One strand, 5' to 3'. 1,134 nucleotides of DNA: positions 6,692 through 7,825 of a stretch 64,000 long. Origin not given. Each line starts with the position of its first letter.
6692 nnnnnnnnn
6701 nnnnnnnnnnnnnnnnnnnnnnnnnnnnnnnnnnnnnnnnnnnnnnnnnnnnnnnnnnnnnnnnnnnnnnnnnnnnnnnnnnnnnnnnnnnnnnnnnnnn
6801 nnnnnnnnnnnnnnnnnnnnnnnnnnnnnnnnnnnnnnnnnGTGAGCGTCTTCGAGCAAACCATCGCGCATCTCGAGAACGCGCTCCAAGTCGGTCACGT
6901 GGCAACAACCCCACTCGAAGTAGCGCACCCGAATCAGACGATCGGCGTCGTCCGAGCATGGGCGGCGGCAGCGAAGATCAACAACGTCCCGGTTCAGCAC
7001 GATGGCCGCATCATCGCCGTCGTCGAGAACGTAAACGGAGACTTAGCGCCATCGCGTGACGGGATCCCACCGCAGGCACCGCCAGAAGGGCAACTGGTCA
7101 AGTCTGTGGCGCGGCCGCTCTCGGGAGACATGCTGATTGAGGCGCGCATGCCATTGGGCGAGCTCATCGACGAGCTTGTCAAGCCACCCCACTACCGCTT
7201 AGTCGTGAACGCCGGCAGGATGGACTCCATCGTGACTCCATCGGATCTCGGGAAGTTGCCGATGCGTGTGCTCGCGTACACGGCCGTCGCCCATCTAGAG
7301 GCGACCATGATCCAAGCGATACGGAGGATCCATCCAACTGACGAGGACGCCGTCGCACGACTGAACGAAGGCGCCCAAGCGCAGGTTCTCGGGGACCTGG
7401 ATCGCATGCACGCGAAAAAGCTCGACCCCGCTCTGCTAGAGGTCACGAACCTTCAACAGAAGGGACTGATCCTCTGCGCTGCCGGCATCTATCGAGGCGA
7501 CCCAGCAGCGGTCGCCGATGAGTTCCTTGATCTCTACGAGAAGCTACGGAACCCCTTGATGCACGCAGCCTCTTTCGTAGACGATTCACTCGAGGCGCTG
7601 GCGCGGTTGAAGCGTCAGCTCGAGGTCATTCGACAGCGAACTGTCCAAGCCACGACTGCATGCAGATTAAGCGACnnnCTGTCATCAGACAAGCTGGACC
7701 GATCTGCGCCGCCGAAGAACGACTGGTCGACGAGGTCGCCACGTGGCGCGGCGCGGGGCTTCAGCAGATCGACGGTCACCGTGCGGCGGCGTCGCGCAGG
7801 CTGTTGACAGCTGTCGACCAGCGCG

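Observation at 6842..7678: CBS-pair + HEPN-motif gene translationally coupled to hsdR as a fourth gene of a type I R-M operon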

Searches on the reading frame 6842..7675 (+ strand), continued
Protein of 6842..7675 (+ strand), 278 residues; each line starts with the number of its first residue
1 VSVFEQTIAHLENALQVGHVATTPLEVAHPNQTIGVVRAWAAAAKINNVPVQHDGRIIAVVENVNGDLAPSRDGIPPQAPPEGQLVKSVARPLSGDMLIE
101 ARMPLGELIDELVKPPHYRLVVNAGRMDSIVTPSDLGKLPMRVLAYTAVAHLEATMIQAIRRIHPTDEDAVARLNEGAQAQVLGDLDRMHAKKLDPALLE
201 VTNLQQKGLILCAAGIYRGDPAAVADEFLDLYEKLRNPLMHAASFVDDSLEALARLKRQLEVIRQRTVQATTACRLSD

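Call 52: find_encoding_contigs(protein=P0003, flank=10000, max_places=2)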
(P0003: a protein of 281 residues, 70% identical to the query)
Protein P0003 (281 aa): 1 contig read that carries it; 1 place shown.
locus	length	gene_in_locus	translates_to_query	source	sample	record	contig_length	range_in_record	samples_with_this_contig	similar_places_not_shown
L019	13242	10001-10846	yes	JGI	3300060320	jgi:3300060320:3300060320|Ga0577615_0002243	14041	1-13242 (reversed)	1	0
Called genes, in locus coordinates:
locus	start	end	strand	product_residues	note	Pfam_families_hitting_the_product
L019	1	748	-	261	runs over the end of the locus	PF08220:HTH_DeoR, PF00455:DeoRC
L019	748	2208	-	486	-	PF01232:Mannitol_dh, PF08125:Mannitol_dh_C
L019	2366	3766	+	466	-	PF01547:SBP_bac_1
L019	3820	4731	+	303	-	PF00528:BPD_transp_1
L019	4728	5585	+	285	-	PF00528:BPD_transp_1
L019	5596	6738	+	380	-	PF00005:ABC_tran, PF17912:OB_MalK (weak), PF08402:TOBE_2 (weak)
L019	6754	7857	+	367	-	PF01210:NAD_Gly3P_dh_N, PF07479:NAD_Gly3P_dh_C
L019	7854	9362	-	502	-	PF00370:FGGY_N, PF02782:FGGY_C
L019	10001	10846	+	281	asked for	-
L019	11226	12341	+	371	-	-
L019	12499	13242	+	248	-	?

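Call 53: find_encoding_contigs(protein=P0007, flank=10000, max_places=2)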
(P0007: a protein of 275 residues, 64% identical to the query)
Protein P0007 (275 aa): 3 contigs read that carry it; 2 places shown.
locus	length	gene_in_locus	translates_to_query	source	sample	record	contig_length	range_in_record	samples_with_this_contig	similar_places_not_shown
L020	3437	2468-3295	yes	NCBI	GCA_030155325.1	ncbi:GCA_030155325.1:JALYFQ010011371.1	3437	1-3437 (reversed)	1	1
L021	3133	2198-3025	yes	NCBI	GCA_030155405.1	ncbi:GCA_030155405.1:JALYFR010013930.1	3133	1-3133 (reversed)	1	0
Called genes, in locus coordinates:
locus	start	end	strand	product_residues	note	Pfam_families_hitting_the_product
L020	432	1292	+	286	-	PF18144:SMODS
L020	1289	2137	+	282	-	-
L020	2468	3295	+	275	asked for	-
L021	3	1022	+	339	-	?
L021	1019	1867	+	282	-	-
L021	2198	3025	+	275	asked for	-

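Call 54: find_encoding_contigs(protein=P0005, flank=10000, max_places=1)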
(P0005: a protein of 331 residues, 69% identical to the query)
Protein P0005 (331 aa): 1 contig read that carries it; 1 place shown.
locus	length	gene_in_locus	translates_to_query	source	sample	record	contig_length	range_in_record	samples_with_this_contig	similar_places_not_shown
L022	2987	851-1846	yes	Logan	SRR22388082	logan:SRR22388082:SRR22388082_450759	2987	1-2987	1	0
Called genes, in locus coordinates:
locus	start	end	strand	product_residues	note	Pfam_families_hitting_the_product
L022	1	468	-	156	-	?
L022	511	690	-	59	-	PF07411:DUF1508 (weak)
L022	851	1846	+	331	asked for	-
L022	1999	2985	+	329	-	?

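Call 55: find_encoding_contigs(protein=P0019, flank=10000, max_places=1)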
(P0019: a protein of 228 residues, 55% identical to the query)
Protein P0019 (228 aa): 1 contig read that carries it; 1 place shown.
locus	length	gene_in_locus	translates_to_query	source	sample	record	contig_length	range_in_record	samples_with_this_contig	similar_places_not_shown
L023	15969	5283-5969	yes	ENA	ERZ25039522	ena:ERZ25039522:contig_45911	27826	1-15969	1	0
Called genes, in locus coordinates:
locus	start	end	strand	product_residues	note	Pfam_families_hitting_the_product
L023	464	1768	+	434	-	-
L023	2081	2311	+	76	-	-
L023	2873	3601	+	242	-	PF07505:DUF5131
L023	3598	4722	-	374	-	-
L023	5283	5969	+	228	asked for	-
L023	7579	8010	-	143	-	-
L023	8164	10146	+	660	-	PF25213:HVO_A0261_N (weak), PF12802:MarR_2, PF07719:TPR_2 (faint), PF13424:TPR_12 (weak)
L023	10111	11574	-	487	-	-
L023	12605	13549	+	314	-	PF26233:NicX, PF02073:Peptidase_M29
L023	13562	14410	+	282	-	PF07837:FTCD_N, PF02971:FTCD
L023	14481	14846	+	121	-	-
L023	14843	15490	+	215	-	PF23023:Anti-Pycsar_Apyc1 (weak), PF00753:Lactamase_B, PF19583:ODP (weak), PF12706:Lactamase_B_2 (weak)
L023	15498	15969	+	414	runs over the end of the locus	PF13393:tRNA-synt_His, PF00587:tRNA-synt_2b, PF03129:HGTP_anticodon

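Call 56: find_encoding_contigs(protein=P0021, flank=10000, max_places=1)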
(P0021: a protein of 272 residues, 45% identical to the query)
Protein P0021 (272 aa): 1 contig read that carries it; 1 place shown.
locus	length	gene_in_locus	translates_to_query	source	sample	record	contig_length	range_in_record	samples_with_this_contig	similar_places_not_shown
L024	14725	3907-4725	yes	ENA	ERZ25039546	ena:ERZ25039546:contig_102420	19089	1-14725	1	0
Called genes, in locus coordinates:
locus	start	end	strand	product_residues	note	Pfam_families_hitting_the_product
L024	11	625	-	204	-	PF22557:DuOB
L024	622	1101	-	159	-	PF04343:DUF488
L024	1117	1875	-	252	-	PF04343:DUF488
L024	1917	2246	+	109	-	PF03235:GmrSD_N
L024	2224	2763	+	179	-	PF03235:GmrSD_N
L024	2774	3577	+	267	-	PF07510:GmrSD_C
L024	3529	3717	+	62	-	-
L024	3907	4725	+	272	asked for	-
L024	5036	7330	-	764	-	-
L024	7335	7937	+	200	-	-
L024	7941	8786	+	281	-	-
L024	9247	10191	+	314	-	PF10923:BrxC_BrxD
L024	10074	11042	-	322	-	-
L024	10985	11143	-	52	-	-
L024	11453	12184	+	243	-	PF00176:SNF2-rel_dom (weak), PF00271:Helicase_C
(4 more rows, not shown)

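Call 57: find_encoding_contigs(protein=P0027, flank=10000, max_places=1)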
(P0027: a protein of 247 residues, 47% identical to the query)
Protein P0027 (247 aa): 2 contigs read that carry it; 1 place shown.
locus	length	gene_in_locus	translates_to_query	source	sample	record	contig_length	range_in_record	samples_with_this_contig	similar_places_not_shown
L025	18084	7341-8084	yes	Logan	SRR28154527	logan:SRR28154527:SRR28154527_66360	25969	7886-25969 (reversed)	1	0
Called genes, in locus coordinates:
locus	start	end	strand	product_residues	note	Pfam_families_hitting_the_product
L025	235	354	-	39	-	-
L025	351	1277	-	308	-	-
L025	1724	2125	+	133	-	-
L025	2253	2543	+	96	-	-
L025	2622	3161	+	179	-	-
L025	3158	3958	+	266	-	PF22945:LEM-3_GIY-YIG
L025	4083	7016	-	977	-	PF00931:NB-ARC (weak), PF07719:TPR_2 (faint), PF13181:TPR_8 (faint)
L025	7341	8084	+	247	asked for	-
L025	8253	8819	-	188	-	-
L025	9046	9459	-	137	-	-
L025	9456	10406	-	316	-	-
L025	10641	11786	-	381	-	-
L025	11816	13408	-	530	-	PF02463:SMC_N (faint), PF13175:AAA_15 (weak), PF13476:AAA_23, PF13304:AAA_21, PF13175:AAA_15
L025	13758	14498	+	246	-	-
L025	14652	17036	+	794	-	PF03235:GmrSD_N, PF07510:GmrSD_C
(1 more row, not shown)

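Call 71: search_dna_similar(query=window:6842-7675:+, collection=plasmids, mode=protein, max_evalue=0.001, max_rows=30)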
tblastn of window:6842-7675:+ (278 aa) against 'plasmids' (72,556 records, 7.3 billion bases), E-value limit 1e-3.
No match.

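Call 72: search_dna_similar(query=window:6842-7675:+, collection=phages, mode=protein, max_evalue=0.001, max_rows=20)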
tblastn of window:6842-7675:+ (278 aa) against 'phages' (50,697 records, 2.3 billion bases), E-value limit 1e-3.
No match.

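Call 78: search_protein_families(library=pfam, proteins=[L012:1-2040:+, L012:2084-3778:+, L012:4489-5430:+, L014:2-1759:+, L014:1763-2512:+, L014:2413-3276:+, L014:6042-7589:-, L015:1800-4205:+, L019:11226-12338:+, L022:1999-2985:+], max_evalue=0.001)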
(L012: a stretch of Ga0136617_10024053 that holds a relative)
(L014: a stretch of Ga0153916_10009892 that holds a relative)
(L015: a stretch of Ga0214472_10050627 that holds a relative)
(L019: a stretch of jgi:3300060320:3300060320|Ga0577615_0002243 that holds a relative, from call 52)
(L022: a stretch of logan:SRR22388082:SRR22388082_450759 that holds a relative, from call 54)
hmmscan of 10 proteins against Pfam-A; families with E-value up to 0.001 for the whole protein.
L012:1-2040:+ (680 aa): 2 families
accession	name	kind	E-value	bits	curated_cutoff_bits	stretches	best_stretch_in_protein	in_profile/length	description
PF00271.37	Helicase_C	-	8.4e-24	84.4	23.5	1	16-116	14-110/110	Helicase conserved C-terminal domain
PF13020.12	NOV_C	-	3e-18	66.1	22.1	1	563-645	5-87/91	Protein NO VEIN, C-terminal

L012:2084-3778:+ (565 aa): 1 family
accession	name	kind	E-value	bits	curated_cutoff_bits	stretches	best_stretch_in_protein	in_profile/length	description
PF03235.19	GmrSD_N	-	1.2e-21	78.2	33.2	1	32-234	29-198/199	GmrSD restriction endonuclease, N-terminal domain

L012:4489-5430:+ (314 aa): 2 families
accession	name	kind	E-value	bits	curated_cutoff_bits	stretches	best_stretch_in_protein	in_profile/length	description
PF06634.17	DUF1156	-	7.5e-26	90.5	24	1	77-140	1-64/73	Protein of unknown function (DUF1156)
PF02086.21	MethyltransfD12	-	9.9e-05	22.6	22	1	237-287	13-63/253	D12 class N6 adenine-specific DNA methyltransferase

L014:2-1759:+ (586 aa): 3 families
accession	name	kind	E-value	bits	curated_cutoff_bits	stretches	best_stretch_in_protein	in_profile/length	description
PF00271.37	Helicase_C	-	2.6e-14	53.8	23.5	1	461-512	57-108/110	Helicase conserved C-terminal domain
PF00176.29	SNF2-rel_dom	-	7.1e-06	25.8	24.9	1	35-105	116-179/290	SNF2-related domain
PF00270.35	DEAD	-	0.00074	19.7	26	0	38-91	114-162/167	DEAD/DEAH box helicase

L014:1763-2512:+ (250 aa): 0 families

L014:2413-3276:+ (288 aa): 0 families

L014:6042-7589:- (516 aa): 3 families
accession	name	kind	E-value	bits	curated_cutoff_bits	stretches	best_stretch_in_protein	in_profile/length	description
PF08706.16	D5_N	-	2.4e-39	135.3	22.4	1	84-232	1-144/145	D5 N terminal like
PF19263.5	DUF5906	-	2.9e-08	34.8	27.6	1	263-377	2-114/114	Family of unknown function (DUF5906)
PF03288.22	Pox_D5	-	1.8e-07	31.9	21.4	1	439-495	2-62/86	Poxvirus D5 protein-like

L015:1800-4205:+ (802 aa): 1 family
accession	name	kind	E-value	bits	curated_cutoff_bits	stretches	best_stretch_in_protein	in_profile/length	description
PF04465.17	DUF499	-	3.4e-17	62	23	1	208-406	69-263/1024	Protein of unknown function (DUF499)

L019:11226-12338:+ (371 aa): 1 family
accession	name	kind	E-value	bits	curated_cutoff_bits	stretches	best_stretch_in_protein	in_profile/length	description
PF01939.22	NucS_C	-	0.00034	21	24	1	26-91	2-66/124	Endonuclease NucS C-terminal domain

L022:1999-2985:+ (329 aa): 0 families

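Call 84: find_related_loci(query=A1, collection=viral_contigs, flank=10000)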
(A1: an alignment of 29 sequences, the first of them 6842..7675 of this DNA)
Query A1 (278 aa) in viral_contigs; peptide patterns used: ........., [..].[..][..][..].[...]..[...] (x = any residue, [..] = any of these).
145 stretches matched a pattern, but none encodes a relative of the query by tblastn (E <= 1e-3).

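Call 85: find_encoding_contigs(protein=P0030, flank=10000, max_places=4)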
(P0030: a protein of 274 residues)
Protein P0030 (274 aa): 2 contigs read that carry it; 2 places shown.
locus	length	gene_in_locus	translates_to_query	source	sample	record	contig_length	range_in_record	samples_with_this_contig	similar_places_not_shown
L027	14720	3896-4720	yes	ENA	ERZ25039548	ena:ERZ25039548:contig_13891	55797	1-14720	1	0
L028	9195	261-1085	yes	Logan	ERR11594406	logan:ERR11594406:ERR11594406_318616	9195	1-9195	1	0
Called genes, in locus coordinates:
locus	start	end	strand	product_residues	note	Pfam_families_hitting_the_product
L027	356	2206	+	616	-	PF18780:HNH_repeat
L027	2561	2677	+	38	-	-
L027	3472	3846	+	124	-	-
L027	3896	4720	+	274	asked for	PF00571:CBS (faint)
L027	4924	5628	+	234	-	-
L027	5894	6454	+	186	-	-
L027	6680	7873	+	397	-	-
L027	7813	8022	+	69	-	-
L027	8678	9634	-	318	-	-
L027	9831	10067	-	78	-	-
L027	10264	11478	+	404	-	-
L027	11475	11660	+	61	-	-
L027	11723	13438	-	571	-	PF00580:UvrD-helicase, PF13245:AAA_19, PF13481:AAA_25 (faint), PF01443:Viral_helicase1 (weak), PF13361:UvrD_C, PF13538:UvrD_C_2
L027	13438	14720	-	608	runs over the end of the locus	PF02463:SMC_N (faint), PF11398:DUF2813 (faint), PF13175:AAA_15, PF13304:AAA_21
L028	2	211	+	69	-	?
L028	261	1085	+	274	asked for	PF00571:CBS (faint)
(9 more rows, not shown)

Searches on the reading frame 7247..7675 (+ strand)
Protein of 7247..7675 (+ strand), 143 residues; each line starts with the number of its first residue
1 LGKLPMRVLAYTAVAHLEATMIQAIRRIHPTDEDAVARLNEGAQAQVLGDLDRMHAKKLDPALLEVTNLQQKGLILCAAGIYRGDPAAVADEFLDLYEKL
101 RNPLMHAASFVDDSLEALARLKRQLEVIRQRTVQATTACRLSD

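Call 45: predict_structure(alignment_id=A2)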
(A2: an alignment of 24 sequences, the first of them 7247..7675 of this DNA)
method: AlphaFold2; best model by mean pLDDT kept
length: 143 residues; sequences in the alignment: 24
mean_pLDDT: 91.7   pTM: 0.86
mean pLDDT of the five models: 91.7, 89.9, 88.6, 87.8, 87.4
residues with pLDDT >= 90: 105; 70-90: 30; 50-70: 8; < 50: 0
segments of 3 or more residues with pLDDT < 50: none
pLDDT, mean of each block of 10 residues (from residue 1): 83 96 97 97 97 97 96 97 95 92 75 81 95 94 63
secondary structure, 60 per line:
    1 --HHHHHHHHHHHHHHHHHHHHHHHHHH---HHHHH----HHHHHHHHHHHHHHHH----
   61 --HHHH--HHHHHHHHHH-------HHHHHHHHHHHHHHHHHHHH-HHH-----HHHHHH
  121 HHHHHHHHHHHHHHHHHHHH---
elements in order: H3-28 H32-36 H41-56 H63-66 H69-78 H86-105 H115-140

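Call 48: fold_search(model_id=the predicted structure, library=pdb)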
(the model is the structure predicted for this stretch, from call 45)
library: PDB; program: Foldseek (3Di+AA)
matches with E <= 10: 194; with E <= 0.001: 0
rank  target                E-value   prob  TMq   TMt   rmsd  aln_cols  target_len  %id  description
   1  5j0l_C                3.9e-01  0.15  0.19  0.22  15.2       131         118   18  De novo design of protein homo-oligomers with modular hydrogen bond network-mediated specificity (released 2016-07-06)
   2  5cwf_B                4.4e-01  0.18  0.24  0.21  14.5       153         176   18  Crystal structure of de novo designed helical repeat protein DHR8 (released 2015-12-16)
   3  1r0d_B                7.0e-01  0.09  0.20  0.16  17.5       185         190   14  HIP1R THATCH DOMAIN CORE (released 2004-07-06)
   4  1r0d_A                7.4e-01  0.08  0.20  0.16  16.9       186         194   13  HIP1R THATCH DOMAIN CORE (released 2004-07-06)
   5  6fxe_A                8.7e-01  0.33  0.31  0.23  10.7       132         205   14  BBE31 from Lyme disease agent Borrelia (Borreliella) burgdorferi playing a vital role in successful colonization of th (released 2019-03-20)
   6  4m70_L                9.6e-01  0.14  0.24  0.29  15.5       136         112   13  Crystal structure of potato Rx-CC domain in complex with RanGAP2-WPP domain (released 2013-11-13)
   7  2etd                  1.1e+00  0.15  0.28  0.28  16.9       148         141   13  Crystal structure of a lema protein (tm0961) from thermotoga maritima msb8 at 2.28 A resolution (released 2005-11-15)
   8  6fkf_A                1.1e+00  0.11  0.23  0.09  12.6       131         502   19  Chloroplast F1Fo conformation 1 (released 2018-05-23)
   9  5j0l_A                1.1e+00  0.11  0.21  0.22  13.2       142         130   17  De novo design of protein homo-oligomers with modular hydrogen bond network-mediated specificity (released 2016-07-06)
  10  5j0l_D                1.4e+00  0.09  0.20  0.23  13.8       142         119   14  De novo design of protein homo-oligomers with modular hydrogen bond network-mediated specificity (released 2016-07-06)
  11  8h9t_C                1.8e+00  0.09  0.22  0.09  13.0       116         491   16  Human ATP synthase state 2 (combined) (released 2023-05-31)
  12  6cnz_F                1.9e+00  0.10  0.25  0.24  11.4       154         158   16  Crystal Structure of Chorismate Mutase from Burkholderia thailandensis (released 2018-03-21)
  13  5cwp                  1.9e+00  0.08  0.21  0.15  15.2       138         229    9  Crystal structure of de novo designed helical repeat protein DHR79 (released 2015-12-16)
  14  6fze_A                2.0e+00  0.23  0.35  0.26   9.6       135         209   15  BBE31 from Lyme disease agent Borrelia (Borreliella) burgdorferi playing a vital role in successful colonization of th (released 2019-03-27)
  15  4z9i_B                2.1e+00  0.07  0.25  0.22  18.0       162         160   10  Asp-TarS from E. coli (released 2016-07-20)
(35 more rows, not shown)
